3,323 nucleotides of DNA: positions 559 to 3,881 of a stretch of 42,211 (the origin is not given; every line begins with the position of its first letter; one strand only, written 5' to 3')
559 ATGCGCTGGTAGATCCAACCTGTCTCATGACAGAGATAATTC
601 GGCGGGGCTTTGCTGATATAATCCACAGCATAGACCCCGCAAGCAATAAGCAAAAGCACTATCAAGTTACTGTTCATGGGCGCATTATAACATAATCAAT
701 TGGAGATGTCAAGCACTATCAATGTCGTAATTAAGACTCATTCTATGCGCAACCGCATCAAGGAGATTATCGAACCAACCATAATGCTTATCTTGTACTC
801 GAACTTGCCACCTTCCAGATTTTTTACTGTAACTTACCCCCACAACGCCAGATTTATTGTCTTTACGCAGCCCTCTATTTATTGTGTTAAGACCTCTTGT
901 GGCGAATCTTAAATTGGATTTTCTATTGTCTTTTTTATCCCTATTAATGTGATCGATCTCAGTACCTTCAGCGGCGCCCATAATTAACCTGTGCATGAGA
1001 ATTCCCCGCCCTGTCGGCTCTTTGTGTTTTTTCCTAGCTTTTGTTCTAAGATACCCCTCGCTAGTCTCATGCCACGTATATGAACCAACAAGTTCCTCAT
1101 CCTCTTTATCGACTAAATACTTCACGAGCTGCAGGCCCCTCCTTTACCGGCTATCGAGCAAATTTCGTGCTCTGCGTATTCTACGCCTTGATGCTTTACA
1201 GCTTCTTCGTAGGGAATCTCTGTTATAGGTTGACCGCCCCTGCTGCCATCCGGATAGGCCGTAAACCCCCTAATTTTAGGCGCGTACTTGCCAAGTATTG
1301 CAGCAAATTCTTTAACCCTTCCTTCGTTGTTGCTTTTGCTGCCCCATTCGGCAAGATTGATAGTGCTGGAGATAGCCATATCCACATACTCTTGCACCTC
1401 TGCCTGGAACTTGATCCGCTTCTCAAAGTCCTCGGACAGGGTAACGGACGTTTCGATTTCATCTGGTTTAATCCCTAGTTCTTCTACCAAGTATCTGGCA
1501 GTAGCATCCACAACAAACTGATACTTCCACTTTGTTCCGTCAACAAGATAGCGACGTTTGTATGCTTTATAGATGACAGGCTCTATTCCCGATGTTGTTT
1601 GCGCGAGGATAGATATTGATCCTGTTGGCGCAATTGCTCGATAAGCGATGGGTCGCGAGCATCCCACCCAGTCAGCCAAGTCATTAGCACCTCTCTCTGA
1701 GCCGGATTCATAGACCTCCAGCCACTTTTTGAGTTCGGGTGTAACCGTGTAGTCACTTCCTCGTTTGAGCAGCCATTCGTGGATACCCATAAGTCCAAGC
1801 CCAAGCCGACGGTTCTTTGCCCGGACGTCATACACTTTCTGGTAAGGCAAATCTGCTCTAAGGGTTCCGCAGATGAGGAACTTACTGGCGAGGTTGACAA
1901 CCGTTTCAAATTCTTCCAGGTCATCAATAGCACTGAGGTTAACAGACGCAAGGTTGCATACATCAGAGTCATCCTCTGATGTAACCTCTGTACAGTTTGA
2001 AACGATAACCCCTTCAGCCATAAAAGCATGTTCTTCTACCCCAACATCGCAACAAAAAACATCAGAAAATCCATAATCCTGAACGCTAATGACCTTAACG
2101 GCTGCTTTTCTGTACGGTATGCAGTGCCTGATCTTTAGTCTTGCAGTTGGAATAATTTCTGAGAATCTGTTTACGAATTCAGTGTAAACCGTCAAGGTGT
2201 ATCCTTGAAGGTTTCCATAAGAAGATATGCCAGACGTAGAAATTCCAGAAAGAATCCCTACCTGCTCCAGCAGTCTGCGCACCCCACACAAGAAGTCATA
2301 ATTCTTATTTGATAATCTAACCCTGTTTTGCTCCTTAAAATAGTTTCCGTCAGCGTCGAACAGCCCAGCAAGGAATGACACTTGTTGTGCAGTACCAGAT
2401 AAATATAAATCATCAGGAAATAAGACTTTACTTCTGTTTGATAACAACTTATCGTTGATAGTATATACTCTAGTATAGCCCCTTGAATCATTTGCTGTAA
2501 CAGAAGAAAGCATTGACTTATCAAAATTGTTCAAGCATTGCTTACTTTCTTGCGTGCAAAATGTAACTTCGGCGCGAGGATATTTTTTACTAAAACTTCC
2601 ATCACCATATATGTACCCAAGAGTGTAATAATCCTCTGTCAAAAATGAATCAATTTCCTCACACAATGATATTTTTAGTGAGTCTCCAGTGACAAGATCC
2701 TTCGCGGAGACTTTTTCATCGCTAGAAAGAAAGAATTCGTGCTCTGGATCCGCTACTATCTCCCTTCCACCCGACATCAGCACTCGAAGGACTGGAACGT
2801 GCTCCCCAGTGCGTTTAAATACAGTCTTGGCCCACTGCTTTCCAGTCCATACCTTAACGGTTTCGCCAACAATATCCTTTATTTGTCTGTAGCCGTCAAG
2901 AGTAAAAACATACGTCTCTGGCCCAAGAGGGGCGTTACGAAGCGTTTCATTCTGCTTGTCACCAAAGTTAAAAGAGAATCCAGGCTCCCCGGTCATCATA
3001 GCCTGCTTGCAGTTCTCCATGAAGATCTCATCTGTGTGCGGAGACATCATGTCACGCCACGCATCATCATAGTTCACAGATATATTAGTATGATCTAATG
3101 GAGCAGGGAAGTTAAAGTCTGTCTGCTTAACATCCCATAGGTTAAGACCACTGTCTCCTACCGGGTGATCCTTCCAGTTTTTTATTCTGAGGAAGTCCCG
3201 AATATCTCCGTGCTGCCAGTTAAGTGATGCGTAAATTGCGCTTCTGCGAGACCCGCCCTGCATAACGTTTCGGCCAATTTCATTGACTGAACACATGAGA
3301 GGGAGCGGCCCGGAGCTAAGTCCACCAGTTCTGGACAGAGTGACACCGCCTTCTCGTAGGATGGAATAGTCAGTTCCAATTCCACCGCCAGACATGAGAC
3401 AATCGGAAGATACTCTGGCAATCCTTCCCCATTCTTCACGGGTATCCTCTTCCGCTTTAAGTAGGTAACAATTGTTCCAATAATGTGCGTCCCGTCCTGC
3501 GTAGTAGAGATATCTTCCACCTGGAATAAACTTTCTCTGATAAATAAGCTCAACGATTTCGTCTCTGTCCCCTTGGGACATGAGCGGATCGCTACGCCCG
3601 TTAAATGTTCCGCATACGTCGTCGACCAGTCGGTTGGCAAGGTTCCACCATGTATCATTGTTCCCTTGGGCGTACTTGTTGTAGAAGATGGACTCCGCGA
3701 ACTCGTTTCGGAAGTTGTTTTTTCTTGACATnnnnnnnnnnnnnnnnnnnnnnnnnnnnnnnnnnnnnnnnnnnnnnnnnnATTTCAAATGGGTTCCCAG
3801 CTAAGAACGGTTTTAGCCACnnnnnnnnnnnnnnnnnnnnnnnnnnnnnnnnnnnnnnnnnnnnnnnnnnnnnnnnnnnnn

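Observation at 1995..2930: The NrdJ intein has Pro at position 1 and a block-F cysteine (class-3-like, non-canonical)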

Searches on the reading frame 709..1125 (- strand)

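Call 68: search_protein_families(library=pfam, proteins=[window:709-1125:-], max_evalue=0.001)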
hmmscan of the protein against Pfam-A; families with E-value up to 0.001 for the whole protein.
window:709-1125:- (138 aa): 1 family
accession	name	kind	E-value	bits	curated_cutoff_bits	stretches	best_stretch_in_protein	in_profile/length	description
PF13392.12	HNH_3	-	1.9e-07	31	24.8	1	53-77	17-41/46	HNH endonuclease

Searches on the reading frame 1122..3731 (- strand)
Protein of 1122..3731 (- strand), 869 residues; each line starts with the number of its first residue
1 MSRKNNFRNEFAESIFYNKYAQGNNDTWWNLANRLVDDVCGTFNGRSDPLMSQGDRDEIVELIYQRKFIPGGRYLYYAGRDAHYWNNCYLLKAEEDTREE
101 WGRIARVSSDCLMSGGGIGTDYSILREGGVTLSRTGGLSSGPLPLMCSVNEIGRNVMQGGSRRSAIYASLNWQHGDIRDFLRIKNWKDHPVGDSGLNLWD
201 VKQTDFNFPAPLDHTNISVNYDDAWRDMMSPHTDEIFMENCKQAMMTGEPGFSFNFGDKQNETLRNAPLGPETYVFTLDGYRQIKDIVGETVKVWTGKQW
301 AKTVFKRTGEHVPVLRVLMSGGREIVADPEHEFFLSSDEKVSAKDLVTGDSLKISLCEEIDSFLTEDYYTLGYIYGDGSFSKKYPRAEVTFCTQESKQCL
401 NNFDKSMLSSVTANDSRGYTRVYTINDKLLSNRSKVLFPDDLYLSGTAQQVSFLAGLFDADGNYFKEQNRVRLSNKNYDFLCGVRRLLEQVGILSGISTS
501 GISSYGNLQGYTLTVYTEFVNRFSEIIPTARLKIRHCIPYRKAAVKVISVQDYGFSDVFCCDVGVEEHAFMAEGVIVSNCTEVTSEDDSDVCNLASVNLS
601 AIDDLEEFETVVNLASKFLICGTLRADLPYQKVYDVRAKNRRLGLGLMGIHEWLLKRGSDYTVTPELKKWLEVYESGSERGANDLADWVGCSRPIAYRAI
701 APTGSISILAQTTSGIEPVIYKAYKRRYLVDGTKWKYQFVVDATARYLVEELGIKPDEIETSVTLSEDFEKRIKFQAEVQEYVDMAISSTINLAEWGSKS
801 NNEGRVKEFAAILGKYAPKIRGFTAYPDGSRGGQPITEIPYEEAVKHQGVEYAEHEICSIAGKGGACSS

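Call 4: search_protein_families(library=pfam, proteins=[window:1122-3731:-], max_evalue=0.1)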
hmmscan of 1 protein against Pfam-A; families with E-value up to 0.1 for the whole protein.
window:1122-3731:- (869 aa): 3 families
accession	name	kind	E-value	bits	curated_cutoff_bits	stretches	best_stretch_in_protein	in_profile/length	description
PF02867.20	Ribonuc_red_lgC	-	2.3e-42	145.8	23.9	3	87-185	2-99/523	Ribonucleotide reductase, barrel domain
PF14528.11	LAGLIDADG_3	-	9e-16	58.4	22.5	1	449-527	2-81/82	LAGLIDADG-like domain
PF14890.11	Intein_splicing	-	2.9e-06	27.6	35.8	1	303-579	39-155/155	Intein splicing domain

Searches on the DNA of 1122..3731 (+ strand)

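Call 5: search_dna_similar(query=window:1122-3731:+, collection=phages, mode=near, max_rows=30)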
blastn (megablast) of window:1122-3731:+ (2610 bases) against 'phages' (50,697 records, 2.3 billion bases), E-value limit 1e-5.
No match.
